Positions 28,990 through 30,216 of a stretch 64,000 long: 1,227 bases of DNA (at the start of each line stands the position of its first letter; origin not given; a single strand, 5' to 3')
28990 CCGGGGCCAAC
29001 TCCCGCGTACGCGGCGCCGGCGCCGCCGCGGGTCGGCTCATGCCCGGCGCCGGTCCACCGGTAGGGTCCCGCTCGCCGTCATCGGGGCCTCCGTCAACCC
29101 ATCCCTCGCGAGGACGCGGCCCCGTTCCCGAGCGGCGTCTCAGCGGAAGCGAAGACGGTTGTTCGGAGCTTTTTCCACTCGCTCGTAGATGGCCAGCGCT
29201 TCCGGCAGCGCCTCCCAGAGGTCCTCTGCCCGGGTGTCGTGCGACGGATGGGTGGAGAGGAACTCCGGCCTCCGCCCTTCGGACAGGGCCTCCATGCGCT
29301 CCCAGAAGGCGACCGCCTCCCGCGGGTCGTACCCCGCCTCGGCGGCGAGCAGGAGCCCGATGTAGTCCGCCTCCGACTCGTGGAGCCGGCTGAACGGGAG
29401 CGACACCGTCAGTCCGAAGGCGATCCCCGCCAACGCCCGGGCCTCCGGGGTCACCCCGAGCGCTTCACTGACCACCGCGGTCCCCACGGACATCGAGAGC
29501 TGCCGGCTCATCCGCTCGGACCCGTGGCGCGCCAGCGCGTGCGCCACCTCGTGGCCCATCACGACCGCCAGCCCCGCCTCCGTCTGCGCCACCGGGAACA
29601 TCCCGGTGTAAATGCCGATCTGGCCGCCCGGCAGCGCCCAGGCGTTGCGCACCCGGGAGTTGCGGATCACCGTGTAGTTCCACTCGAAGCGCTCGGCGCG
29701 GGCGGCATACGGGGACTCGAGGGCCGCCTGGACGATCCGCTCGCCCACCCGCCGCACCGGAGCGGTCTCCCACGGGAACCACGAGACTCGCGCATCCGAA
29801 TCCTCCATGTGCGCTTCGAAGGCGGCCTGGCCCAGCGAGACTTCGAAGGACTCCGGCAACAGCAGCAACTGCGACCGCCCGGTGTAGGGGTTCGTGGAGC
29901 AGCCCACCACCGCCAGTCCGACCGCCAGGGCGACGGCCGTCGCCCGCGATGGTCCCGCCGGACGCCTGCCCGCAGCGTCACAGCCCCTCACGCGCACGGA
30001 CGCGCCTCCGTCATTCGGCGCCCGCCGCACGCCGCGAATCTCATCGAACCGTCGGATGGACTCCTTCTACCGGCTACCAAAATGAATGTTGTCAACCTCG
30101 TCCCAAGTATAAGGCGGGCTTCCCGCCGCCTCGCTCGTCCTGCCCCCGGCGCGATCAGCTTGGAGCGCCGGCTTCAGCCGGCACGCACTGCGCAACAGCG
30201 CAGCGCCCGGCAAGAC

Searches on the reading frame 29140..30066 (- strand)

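Call 10: search_protein_families(library=pfam, proteins=[window:29140-30066:-], max_evalue=0.01)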
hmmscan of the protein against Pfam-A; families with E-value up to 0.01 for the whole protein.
window:29140-30066:- (308 aa): 1 family
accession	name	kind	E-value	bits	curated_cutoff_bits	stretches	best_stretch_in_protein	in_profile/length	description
PF01435.24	Peptidase_M48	-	1.2e-32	113.7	20.3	1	99-284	2-183/186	Peptidase family M48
